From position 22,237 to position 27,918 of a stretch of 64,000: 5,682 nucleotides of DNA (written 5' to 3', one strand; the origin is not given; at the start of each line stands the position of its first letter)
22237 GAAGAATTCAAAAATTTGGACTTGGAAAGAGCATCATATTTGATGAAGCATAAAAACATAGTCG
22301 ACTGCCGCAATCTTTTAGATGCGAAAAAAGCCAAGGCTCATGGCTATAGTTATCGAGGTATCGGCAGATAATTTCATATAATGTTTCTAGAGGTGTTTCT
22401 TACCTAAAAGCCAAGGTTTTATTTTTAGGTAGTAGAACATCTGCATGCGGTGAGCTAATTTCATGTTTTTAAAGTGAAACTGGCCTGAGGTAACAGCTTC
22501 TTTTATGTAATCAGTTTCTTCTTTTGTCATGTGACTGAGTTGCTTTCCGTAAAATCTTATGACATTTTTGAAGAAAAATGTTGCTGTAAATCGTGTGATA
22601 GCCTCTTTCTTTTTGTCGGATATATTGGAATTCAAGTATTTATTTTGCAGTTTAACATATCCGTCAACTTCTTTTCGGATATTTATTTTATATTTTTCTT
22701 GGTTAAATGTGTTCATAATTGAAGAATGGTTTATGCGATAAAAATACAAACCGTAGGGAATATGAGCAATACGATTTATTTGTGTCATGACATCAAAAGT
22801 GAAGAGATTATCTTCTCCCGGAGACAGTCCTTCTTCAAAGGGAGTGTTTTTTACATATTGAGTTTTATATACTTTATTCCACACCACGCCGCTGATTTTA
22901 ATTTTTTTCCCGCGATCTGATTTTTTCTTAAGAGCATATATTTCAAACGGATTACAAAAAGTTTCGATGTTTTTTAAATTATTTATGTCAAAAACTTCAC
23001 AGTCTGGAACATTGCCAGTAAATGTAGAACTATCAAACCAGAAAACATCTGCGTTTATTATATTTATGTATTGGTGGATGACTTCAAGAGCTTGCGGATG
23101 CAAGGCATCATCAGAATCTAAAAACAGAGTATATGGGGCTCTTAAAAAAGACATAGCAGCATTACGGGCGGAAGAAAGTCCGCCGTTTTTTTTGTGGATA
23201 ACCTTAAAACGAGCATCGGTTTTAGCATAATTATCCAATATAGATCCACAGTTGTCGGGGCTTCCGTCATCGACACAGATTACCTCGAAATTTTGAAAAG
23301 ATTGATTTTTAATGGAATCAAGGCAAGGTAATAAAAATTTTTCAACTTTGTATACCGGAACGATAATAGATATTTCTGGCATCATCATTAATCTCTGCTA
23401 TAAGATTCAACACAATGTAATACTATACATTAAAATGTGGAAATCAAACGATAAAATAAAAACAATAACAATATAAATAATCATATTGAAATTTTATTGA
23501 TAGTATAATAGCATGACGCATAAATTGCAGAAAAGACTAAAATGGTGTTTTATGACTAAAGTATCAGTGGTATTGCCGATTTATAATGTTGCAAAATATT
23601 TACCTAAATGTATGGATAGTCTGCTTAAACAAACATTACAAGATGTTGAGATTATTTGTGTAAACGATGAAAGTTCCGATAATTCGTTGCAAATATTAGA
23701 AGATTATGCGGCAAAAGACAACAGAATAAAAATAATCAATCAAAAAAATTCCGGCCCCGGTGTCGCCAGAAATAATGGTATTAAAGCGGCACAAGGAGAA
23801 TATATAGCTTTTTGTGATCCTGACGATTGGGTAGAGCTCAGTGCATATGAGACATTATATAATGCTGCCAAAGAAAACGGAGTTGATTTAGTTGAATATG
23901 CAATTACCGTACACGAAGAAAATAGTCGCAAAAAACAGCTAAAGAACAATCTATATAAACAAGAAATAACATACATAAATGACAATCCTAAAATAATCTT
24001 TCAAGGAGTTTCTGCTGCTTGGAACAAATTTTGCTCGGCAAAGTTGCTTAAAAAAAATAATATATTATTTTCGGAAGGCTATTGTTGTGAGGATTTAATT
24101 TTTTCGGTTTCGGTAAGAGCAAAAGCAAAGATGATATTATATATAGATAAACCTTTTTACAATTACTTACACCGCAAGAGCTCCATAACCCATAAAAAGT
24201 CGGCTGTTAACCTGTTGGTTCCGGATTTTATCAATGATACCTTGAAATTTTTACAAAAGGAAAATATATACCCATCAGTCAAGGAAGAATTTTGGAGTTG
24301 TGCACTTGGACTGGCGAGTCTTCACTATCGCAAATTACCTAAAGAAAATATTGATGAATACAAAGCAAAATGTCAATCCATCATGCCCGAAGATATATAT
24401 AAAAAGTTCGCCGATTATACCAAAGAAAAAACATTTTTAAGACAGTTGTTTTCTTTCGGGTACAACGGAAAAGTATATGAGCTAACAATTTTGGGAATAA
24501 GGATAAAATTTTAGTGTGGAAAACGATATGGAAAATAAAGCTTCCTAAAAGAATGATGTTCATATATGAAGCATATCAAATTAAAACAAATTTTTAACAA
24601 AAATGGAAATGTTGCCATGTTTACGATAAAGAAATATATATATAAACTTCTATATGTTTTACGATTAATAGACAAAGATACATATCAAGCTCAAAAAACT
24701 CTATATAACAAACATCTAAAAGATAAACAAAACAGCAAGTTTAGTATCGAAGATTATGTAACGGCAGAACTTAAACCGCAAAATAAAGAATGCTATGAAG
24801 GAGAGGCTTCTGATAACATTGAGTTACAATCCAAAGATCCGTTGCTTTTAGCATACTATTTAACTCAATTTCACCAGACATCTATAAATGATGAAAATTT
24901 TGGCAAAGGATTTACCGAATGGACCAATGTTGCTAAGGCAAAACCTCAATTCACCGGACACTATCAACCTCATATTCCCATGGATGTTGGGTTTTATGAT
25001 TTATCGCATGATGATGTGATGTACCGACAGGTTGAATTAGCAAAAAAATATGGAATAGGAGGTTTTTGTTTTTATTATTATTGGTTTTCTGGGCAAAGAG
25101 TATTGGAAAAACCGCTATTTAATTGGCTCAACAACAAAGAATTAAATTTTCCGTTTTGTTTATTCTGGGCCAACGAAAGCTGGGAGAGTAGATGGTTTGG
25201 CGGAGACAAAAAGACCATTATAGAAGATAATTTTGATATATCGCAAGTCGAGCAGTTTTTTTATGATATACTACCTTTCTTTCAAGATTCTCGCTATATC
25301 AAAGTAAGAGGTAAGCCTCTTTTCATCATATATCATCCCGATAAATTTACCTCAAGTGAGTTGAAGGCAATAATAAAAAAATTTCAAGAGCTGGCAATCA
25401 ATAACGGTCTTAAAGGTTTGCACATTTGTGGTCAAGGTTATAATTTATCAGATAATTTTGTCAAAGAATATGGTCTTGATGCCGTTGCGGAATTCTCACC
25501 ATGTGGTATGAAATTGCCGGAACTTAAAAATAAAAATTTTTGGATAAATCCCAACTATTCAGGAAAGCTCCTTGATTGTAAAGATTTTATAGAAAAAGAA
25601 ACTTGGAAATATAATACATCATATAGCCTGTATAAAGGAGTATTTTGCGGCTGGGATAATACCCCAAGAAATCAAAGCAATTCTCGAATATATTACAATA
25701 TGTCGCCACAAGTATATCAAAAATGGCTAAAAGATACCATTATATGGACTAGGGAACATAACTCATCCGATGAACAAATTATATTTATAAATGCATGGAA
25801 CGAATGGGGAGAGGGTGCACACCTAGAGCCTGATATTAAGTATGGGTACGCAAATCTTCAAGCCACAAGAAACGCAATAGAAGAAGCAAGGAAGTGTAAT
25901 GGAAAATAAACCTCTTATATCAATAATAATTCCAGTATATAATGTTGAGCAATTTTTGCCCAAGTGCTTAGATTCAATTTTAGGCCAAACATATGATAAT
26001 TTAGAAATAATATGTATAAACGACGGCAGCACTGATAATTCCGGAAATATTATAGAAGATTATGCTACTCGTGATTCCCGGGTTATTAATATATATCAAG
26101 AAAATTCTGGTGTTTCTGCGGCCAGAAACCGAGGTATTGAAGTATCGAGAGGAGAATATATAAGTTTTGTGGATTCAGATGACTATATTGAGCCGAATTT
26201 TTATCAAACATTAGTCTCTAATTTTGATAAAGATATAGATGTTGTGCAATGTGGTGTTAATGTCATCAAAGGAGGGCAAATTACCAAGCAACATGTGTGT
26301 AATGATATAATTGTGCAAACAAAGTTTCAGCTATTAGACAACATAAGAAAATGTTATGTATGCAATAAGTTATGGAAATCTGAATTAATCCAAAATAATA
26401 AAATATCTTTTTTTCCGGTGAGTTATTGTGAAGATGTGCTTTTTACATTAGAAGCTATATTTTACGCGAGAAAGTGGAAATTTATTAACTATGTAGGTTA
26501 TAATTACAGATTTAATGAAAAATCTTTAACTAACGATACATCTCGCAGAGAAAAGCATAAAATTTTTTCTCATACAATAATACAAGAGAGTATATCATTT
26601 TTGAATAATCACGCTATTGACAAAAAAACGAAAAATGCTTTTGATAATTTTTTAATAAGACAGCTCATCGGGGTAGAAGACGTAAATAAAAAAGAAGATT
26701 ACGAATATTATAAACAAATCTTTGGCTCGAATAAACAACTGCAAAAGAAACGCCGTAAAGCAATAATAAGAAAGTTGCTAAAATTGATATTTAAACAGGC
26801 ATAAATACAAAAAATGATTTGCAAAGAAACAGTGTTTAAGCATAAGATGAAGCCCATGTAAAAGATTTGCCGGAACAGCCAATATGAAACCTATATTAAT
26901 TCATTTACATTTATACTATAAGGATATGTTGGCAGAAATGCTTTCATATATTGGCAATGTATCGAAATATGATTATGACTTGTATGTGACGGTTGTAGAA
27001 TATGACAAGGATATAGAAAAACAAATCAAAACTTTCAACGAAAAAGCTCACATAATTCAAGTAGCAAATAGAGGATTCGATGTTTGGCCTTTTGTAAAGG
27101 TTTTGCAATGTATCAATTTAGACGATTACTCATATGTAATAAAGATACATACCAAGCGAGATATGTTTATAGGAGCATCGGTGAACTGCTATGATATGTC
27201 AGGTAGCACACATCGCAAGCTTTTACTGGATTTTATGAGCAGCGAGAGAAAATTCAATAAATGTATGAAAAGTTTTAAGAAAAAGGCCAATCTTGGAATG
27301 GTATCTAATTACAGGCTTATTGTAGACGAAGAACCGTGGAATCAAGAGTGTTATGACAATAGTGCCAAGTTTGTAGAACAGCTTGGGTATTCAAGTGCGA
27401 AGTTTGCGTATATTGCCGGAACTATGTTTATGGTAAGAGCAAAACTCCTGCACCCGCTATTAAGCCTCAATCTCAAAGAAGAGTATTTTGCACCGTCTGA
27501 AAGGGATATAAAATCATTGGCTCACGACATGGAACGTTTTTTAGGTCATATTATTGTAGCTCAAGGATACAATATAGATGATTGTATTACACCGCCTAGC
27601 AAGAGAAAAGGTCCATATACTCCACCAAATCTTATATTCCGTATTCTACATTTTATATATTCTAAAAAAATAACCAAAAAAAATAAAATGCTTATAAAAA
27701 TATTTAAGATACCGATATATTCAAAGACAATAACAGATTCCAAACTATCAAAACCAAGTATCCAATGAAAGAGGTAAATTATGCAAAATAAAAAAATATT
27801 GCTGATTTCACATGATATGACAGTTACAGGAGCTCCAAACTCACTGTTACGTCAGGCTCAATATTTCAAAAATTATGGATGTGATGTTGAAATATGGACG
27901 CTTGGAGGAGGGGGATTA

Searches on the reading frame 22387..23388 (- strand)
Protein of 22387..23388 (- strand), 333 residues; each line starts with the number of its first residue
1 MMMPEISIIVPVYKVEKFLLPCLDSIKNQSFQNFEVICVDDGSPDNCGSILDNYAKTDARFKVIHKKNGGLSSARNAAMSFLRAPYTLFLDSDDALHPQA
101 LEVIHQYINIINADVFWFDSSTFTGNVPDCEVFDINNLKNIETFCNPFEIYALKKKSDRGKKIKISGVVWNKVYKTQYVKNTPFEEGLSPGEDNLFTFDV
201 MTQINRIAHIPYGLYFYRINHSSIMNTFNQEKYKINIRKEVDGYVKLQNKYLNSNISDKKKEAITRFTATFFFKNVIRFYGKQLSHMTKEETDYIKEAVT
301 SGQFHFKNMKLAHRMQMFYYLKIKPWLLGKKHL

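Call 3: search_protein_families(library=pfam, proteins=[window:22387-23388:-], max_evalue=0.01)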
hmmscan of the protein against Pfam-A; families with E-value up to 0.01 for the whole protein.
window:22387-23388:- (333 aa): 3 families
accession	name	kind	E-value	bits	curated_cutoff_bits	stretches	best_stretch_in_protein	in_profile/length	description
PF00535.33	Glycos_transf_2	-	7.6e-33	114.2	23.3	1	7-119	1-114/168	Glycosyl transferase family 2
PF13641.12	Glyco_tranf_2_3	-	3.2e-10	40.9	27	1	4-115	1-123/230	Glycosyltransferase like family 2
PF10111.15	Glyco_tranf_2_2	-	8.7e-08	32.4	27.3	1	7-111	1-109/276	Glycosyltransferase like family 2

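Call 4: search_protein_families(library=ncbifam, proteins=[window:22387-23388:-], max_evalue=0.01)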
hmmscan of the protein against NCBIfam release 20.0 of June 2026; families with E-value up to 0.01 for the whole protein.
window:22387-23388:- (333 aa): 21 families
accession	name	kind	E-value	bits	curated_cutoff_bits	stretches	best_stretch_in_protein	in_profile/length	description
NF007482.0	PRK10073.1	equivalog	1e-33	116.8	423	1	3-297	5-287/334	glycosyltransferase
NF047683.1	TeichurnBiosyTuaG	equivalog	9.6e-23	81.1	400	1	3-108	5-111/252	teichuronic acid biosynthesis protein TuaG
TIGR03937.1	PgaC_IcaA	equivalog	2.9e-16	59.4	422.3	1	3-104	44-146/407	poly-beta-1,6-N-acetyl-D-glucosamine synthase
NF050050.1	ProtGlycPglI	equivalog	7e-15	55.2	500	1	3-108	1-108/306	GalNAc(5)-diNAcBac-PP-undecaprenol beta-1,3-glucosyltransferase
NF041875.1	EPS_EpsD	equivalog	3e-14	53.1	370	1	6-105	1-101/325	exopolysaccharide biosynthesis glycosyltransferase EpsD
TIGR03111.1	glyc2_xrt_Gpos1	hypoth_equivalog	3.9e-11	42.4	363.95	1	3-103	48-151/439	TIGR03111 family XrtG-associated glycosyltransferase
NF053739.1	GlytfEpsEBac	equivalog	2.7e-10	39.7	450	1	4-105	1-104/265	glycosyltransferase EpsE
TIGR04283.1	glyco_like_mftF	equivalog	4e-10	39.7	182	1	6-119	1-108/221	TIGR04283 family arsenosugar biosynthesis glycosyltransferase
TIGR03965.1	mycofact_glyco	equivalog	3e-09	36.3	280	1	3-103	73-174/467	mycofactocin biosynthesis glycosyltransferase MftF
NF038299.1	EPS_HpsN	equivalog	6.2e-09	35.3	425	1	4-103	1-101/317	hormogonium polysaccharide biosynthesis glycosyltransferase HpsN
NF041394.1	GtaseAglG_Halo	equivalog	1.3e-08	34.5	440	1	5-99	2-98/304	glucosyl-dolichyl phosphate glucuronosyltransferase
NF038302.1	EPS_HpsE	equivalog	1.5e-08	34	300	1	5-101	2-104/307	hormogonium polysaccharide biosynthesis glycosyltransferase HpsE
NF007453.0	PRK10018.1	equivalog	2e-08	34.2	382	1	4-119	6-122/280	colanic acid biosynthesis glycosyltransferase WcaA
TIGR04017.1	WcaA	equivalog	4.2e-08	33.1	495.75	1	4-118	5-120/279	colanic acid biosynthesis glycosyltransferase WcaA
TIGR04009.1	wcaE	equivalog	3.4e-07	29.8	369.2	1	29-108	29-107/248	colanic acid biosynthesis glycosyltransferase WcaE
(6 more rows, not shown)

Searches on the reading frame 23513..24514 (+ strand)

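Call 3: search_protein_families(library=pfam, proteins=[window:23513-24514:+], max_evalue=0.01)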
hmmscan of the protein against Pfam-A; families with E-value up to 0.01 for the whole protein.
window:23513-24514:+ (333 aa): 3 families
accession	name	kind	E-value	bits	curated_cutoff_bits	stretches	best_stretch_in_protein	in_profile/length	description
PF00535.33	Glycos_transf_2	-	8.3e-39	133.6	23.3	1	18-169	1-157/168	Glycosyl transferase family 2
PF10111.15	Glyco_tranf_2_2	-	5.7e-12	46.1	27.3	1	18-117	1-104/276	Glycosyltransferase like family 2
PF13641.12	Glyco_tranf_2_3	-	1.3e-07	32.3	27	1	17-128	3-120/230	Glycosyltransferase like family 2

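Call 4: search_protein_families(library=ncbifam, proteins=[window:23513-24514:+], max_evalue=0.01)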
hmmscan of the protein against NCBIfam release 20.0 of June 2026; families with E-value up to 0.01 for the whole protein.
window:23513-24514:+ (333 aa): 24 families
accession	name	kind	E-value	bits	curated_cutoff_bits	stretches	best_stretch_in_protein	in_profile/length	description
NF007482.0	PRK10073.1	equivalog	3.1e-43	148.1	423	1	15-231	6-228/334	glycosyltransferase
NF047683.1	TeichurnBiosyTuaG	equivalog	1.6e-22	80.3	400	1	16-142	7-136/252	teichuronic acid biosynthesis protein TuaG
NF050050.1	ProtGlycPglI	equivalog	1e-19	71.1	500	1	14-228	1-211/306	GalNAc(5)-diNAcBac-PP-undecaprenol beta-1,3-glucosyltransferase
NF041875.1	EPS_EpsD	equivalog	1.9e-18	66.9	370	1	17-106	1-91/325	exopolysaccharide biosynthesis glycosyltransferase EpsD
TIGR03937.1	PgaC_IcaA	equivalog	6.2e-18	64.9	422.3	1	13-120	43-151/407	poly-beta-1,6-N-acetyl-D-glucosamine synthase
NF053739.1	GlytfEpsEBac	equivalog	3.2e-16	59.1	450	1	16-108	2-96/265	glycosyltransferase EpsE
TIGR03965.1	mycofact_glyco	equivalog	1.3e-14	53.9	280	1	15-134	74-194/467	mycofactocin biosynthesis glycosyltransferase MftF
NF041394.1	GtaseAglG_Halo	equivalog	3.8e-14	52.7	440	1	16-113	2-101/304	glucosyl-dolichyl phosphate glucuronosyltransferase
NF038302.1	EPS_HpsE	equivalog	5.6e-14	51.8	300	1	16-108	2-100/307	hormogonium polysaccharide biosynthesis glycosyltransferase HpsE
TIGR04283.1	glyco_like_mftF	equivalog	4e-11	42.9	182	1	17-138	1-116/221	TIGR04283 family arsenosugar biosynthesis glycosyltransferase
NF007453.0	PRK10018.1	equivalog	1.1e-10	41.6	382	1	17-107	8-100/280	colanic acid biosynthesis glycosyltransferase WcaA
TIGR04017.1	WcaA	equivalog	4.1e-10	39.7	495.75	1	17-107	7-99/279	colanic acid biosynthesis glycosyltransferase WcaA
TIGR03111.1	glyc2_xrt_Gpos1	hypoth_equivalog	5.2e-10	38.7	363.95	1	12-131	46-169/439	TIGR03111 family XrtG-associated glycosyltransferase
NF047588.1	GlcsyltransPgfSStrep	equivalog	1.9e-09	37.2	500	1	16-149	2-139/308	glycosyltransferase PgfS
NF007986.1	PRK10714.1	equivalog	2.2e-09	36.7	529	1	14-119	5-115/316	undecaprenyl-phosphate 4-deoxy-4-formamido-L-arabinose transferase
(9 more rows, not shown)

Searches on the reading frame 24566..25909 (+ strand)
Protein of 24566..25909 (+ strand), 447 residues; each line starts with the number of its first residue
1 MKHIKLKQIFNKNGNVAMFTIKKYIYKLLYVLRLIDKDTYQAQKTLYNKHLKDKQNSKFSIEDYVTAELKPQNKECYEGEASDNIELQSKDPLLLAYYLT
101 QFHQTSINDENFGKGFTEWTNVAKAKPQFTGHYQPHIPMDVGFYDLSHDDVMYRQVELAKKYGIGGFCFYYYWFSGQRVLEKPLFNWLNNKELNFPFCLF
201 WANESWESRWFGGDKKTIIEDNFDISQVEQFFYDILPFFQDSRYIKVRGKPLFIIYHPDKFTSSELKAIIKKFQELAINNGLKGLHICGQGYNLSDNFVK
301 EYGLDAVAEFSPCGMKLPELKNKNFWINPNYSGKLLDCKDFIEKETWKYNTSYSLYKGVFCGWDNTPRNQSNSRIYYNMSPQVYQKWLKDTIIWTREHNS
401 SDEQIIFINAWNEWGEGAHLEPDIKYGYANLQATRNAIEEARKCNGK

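Call 3: search_protein_families(library=pfam, proteins=[window:24566-25909:+], max_evalue=0.01)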
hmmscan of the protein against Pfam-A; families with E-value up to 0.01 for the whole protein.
window:24566-25909:+ (447 aa): 1 family
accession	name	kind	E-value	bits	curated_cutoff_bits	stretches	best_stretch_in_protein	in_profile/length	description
PF14307.12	Glyco_tran_WbsX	-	6.1e-117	391.4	25.1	1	95-433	2-349/350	Glycosyltransferase WbsX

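Call 4: search_protein_families(library=ncbifam, proteins=[window:24566-25909:+], max_evalue=0.01)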
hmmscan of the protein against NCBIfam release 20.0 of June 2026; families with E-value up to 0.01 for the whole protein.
window:24566-25909:+ (447 aa): 0 families

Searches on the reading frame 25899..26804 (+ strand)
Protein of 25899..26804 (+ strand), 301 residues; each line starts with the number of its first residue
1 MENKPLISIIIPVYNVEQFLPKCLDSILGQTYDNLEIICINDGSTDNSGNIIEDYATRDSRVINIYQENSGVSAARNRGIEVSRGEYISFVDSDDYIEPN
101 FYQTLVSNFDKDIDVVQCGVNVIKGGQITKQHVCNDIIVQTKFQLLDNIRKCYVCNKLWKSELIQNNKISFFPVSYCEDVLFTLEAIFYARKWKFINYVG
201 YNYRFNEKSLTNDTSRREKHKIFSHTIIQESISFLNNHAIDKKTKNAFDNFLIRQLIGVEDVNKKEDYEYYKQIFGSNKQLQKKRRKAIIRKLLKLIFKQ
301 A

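Call 3: search_protein_families(library=pfam, proteins=[window:25899-26804:+], max_evalue=0.01)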
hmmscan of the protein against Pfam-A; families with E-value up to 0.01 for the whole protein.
window:25899-26804:+ (301 aa): 3 families
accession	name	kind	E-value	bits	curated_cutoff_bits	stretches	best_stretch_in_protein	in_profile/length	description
PF00535.33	Glycos_transf_2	-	3.6e-38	131.6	23.3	1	8-133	1-128/168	Glycosyl transferase family 2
PF10111.15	Glyco_tranf_2_2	-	7.4e-12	45.8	27.3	1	8-107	1-104/276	Glycosyltransferase like family 2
PF13641.12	Glyco_tranf_2_3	-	2e-11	44.8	27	1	7-128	3-131/230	Glycosyltransferase like family 2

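Call 4: search_protein_families(library=ncbifam, proteins=[window:25899-26804:+], max_evalue=0.01)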
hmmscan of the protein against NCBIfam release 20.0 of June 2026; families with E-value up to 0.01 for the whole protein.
window:25899-26804:+ (301 aa): 24 families
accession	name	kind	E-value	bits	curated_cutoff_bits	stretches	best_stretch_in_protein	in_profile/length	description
NF007482.0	PRK10073.1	equivalog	1.9e-47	161.9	423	1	1-221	2-233/334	glycosyltransferase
NF047683.1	TeichurnBiosyTuaG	equivalog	1.6e-25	90.2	400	1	2-101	3-103/252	teichuronic acid biosynthesis protein TuaG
TIGR03937.1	PgaC_IcaA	equivalog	1.4e-22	80.2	422.3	1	2-115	42-156/407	poly-beta-1,6-N-acetyl-D-glucosamine synthase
NF041394.1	GtaseAglG_Halo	equivalog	1.9e-20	73.4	440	1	7-121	3-118/304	glucosyl-dolichyl phosphate glucuronosyltransferase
NF041875.1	EPS_EpsD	equivalog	1.9e-18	66.9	370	1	7-118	1-113/325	exopolysaccharide biosynthesis glycosyltransferase EpsD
NF050050.1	ProtGlycPglI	equivalog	3.2e-18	66.1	500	1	5-216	2-214/306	GalNAc(5)-diNAcBac-PP-undecaprenol beta-1,3-glucosyltransferase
TIGR03111.1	glyc2_xrt_Gpos1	hypoth_equivalog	1.2e-17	63.9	363.95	1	3-154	47-192/439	TIGR03111 family XrtG-associated glycosyltransferase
NF053739.1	GlytfEpsEBac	equivalog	1.9e-17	63.1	450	1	5-120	1-118/265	glycosyltransferase EpsE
TIGR03965.1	mycofact_glyco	equivalog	6.5e-17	61.5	280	1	4-119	73-188/467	mycofactocin biosynthesis glycosyltransferase MftF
NF007453.0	PRK10018.1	equivalog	7.3e-15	55.4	382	1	1-107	2-109/280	colanic acid biosynthesis glycosyltransferase WcaA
TIGR04017.1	WcaA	equivalog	2.2e-14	53.8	495.75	1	2-107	2-108/279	colanic acid biosynthesis glycosyltransferase WcaA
NF038302.1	EPS_HpsE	equivalog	2.9e-14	52.7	300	1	7-105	3-107/307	hormogonium polysaccharide biosynthesis glycosyltransferase HpsE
NF038299.1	EPS_HpsN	equivalog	4.8e-14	52.1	425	1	5-123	1-120/317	hormogonium polysaccharide biosynthesis glycosyltransferase HpsN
NF007986.1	PRK10714.1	equivalog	6.3e-11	41.8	529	1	7-118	8-124/316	undecaprenyl-phosphate 4-deoxy-4-formamido-L-arabinose transferase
TIGR04283.1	glyco_like_mftF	equivalog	6.9e-11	42.1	182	1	7-112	1-100/221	TIGR04283 family arsenosugar biosynthesis glycosyltransferase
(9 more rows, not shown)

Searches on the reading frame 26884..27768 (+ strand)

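Call 3: search_protein_families(library=pfam, proteins=[window:26884-27768:+], max_evalue=0.01)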
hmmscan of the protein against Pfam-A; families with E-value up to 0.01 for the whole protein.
window:26884-27768:+ (294 aa): 1 family
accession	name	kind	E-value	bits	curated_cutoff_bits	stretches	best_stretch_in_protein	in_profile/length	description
PF05045.17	RgpF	-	2.1e-29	103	25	1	4-229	272-503/503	Rhamnan synthesis protein F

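Call 4: search_protein_families(library=ncbifam, proteins=[window:26884-27768:+], max_evalue=0.01)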
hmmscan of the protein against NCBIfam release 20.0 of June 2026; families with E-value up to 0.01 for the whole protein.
window:26884-27768:+ (294 aa): 0 families
